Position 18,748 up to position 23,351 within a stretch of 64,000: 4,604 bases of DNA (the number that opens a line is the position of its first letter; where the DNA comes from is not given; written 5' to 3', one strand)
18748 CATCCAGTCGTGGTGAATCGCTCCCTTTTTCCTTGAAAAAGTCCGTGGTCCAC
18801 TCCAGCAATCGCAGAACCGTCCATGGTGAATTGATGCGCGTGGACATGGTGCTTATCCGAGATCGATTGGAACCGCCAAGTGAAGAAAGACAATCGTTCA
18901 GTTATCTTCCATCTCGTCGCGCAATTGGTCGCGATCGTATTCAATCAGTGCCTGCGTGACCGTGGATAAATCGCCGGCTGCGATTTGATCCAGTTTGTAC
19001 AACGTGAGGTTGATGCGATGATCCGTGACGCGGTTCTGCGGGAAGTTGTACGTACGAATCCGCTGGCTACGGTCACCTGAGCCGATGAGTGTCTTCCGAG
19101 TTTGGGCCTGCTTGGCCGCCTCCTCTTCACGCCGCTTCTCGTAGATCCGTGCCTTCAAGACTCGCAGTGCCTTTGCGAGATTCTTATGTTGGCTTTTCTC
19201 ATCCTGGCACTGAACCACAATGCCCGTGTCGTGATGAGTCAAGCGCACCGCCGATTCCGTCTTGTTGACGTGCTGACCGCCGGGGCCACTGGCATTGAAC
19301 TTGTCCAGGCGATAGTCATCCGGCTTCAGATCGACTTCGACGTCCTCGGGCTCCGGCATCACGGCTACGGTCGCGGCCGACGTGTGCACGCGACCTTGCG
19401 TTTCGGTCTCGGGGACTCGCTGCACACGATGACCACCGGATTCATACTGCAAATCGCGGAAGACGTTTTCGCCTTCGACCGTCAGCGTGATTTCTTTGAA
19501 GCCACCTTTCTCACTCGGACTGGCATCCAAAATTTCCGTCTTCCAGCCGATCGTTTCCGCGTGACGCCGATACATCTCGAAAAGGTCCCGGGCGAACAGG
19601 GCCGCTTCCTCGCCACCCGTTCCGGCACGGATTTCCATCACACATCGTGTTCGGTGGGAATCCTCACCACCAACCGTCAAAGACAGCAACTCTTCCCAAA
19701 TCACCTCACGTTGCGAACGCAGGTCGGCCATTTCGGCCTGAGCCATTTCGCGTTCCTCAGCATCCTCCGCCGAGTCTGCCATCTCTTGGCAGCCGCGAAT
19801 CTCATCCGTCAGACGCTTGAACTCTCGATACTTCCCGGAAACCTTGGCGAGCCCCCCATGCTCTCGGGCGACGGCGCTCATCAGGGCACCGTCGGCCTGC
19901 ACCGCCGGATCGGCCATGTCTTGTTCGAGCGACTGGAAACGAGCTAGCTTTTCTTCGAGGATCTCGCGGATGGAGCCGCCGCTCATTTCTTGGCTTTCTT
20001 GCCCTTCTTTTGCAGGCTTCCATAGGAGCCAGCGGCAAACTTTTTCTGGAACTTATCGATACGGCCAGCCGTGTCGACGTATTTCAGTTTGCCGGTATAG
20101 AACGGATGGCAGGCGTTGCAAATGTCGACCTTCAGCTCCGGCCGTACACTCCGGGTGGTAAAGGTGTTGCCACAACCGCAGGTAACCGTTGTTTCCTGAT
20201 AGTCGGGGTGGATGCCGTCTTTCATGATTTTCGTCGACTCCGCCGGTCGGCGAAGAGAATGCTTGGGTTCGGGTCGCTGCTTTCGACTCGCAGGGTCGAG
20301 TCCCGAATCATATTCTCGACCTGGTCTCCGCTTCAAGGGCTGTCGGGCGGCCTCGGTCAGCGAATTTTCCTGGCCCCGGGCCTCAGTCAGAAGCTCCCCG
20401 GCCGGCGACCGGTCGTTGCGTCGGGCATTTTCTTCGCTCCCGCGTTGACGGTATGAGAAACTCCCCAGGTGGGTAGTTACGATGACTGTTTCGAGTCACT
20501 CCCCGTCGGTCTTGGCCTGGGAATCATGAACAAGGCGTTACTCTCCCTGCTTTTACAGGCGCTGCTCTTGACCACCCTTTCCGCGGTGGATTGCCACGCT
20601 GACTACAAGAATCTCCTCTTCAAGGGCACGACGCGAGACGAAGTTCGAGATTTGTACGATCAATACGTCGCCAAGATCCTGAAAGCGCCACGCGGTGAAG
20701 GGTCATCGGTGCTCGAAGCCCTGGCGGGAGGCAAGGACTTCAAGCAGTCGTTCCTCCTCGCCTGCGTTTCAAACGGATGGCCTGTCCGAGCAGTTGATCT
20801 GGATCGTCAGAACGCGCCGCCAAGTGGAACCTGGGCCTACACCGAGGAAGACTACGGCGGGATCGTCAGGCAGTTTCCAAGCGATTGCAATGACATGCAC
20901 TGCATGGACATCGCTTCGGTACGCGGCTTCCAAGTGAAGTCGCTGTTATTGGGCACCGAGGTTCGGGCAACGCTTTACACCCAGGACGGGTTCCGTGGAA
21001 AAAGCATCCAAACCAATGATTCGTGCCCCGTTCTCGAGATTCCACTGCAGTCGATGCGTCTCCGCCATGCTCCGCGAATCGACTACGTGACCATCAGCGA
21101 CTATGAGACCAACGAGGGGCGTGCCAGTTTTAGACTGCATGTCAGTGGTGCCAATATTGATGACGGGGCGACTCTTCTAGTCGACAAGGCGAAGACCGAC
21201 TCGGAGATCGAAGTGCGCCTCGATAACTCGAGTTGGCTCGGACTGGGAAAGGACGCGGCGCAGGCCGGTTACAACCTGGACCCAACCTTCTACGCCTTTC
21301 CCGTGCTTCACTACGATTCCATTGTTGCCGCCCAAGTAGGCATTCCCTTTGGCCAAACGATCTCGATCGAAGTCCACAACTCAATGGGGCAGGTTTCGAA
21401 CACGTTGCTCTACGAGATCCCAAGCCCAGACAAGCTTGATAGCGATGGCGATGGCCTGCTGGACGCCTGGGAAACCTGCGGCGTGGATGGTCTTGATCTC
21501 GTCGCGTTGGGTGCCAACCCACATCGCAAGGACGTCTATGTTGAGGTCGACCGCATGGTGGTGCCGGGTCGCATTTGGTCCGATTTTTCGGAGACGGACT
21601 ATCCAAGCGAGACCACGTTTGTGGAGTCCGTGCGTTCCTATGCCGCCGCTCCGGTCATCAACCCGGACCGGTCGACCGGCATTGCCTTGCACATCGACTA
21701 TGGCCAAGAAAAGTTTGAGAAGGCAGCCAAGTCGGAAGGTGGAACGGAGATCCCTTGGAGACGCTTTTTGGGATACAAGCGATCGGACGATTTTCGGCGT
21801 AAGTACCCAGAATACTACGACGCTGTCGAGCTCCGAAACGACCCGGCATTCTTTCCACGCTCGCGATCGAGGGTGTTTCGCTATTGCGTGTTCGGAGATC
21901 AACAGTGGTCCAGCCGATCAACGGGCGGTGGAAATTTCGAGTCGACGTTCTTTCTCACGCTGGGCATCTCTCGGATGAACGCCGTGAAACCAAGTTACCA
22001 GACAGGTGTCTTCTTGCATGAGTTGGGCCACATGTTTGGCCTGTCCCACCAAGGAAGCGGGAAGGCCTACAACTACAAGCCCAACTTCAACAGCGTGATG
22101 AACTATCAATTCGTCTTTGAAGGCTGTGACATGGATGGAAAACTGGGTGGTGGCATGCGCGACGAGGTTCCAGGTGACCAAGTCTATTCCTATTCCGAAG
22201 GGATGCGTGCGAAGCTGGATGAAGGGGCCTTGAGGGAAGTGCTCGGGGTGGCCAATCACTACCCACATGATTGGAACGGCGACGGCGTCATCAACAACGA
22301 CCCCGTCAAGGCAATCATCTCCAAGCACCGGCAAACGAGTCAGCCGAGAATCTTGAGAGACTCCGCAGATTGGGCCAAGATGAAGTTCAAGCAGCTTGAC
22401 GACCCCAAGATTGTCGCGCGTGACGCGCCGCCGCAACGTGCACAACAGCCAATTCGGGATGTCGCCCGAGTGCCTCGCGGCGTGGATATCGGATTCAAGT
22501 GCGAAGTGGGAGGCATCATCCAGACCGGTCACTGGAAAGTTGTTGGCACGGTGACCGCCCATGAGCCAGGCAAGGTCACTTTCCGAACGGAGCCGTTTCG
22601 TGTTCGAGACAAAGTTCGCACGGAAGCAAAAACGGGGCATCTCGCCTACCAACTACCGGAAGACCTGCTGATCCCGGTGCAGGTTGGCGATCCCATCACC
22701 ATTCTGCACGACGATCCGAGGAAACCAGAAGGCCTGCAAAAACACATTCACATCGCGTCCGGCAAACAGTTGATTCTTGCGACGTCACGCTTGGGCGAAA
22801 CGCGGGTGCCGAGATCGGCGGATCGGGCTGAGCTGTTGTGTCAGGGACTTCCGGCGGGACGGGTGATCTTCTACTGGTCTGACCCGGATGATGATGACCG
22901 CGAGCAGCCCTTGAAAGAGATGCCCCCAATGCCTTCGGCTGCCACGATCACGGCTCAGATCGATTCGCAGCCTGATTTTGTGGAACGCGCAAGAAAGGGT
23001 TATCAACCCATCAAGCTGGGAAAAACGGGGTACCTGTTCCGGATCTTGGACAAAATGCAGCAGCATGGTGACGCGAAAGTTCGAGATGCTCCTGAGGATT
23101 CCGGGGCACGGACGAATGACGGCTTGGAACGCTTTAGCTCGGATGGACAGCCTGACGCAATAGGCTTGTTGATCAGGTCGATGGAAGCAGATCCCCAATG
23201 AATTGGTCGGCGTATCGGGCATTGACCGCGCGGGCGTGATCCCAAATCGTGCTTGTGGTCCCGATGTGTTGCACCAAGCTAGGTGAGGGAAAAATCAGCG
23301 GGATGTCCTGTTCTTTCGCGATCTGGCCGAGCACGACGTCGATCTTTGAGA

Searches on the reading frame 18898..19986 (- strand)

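Call 55: search_protein_families(library=pfam, proteins=[window:18898-19986:-], max_evalue=0.00001)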
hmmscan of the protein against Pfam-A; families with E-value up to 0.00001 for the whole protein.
window:18898-19986:- (362 aa): 2 families
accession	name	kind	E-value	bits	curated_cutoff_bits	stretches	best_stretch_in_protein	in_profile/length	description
PF03462.23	PCRF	-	4e-60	203.4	24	1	15-207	3-194/194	PCRF domain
PF00472.26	RF-1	-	1.5e-41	141.4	35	1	215-324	2-116/116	RF-1 domain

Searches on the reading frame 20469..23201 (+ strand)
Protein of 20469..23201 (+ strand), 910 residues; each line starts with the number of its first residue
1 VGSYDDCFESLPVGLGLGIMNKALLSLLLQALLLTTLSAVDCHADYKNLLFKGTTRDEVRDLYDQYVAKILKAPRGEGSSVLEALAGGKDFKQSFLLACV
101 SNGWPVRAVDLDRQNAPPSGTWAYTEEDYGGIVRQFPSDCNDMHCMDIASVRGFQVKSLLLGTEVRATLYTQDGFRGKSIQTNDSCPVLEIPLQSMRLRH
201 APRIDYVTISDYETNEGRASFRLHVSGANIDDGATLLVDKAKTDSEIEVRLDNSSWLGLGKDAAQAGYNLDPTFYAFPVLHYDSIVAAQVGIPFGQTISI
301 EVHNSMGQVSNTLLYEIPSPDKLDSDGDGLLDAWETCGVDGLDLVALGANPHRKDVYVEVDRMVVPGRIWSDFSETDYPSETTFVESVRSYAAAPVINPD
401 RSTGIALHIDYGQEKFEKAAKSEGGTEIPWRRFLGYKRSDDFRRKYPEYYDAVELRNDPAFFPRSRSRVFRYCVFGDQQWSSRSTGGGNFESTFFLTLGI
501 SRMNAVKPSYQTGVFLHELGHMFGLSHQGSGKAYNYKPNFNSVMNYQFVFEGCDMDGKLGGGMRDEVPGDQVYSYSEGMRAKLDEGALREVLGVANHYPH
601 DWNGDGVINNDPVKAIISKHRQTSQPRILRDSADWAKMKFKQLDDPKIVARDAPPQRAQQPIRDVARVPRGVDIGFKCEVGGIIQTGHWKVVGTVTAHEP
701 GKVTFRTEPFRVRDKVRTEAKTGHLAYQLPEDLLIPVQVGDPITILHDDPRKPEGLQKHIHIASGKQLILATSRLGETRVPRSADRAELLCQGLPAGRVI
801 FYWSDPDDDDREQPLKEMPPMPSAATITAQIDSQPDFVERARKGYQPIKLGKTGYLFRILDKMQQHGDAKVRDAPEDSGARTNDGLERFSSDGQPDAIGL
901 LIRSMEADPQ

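Call 55: search_protein_families(library=pfam, proteins=[window:20469-23201:+], max_evalue=0.00001)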
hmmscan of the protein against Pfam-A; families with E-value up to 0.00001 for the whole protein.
window:20469-23201:+ (910 aa): 0 families

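Call 64: search_protein_families(library=pfam, proteins=[window:20469-23201:+], max_evalue=0.001)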
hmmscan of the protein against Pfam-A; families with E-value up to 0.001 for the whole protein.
window:20469-23201:+ (910 aa): 1 family
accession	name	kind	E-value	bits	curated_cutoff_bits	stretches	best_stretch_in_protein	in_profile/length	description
PF13583.11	Reprolysin_4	-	0.00032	20.9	22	1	504-546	130-175/203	Metallo-peptidase family M12B Reprolysin-like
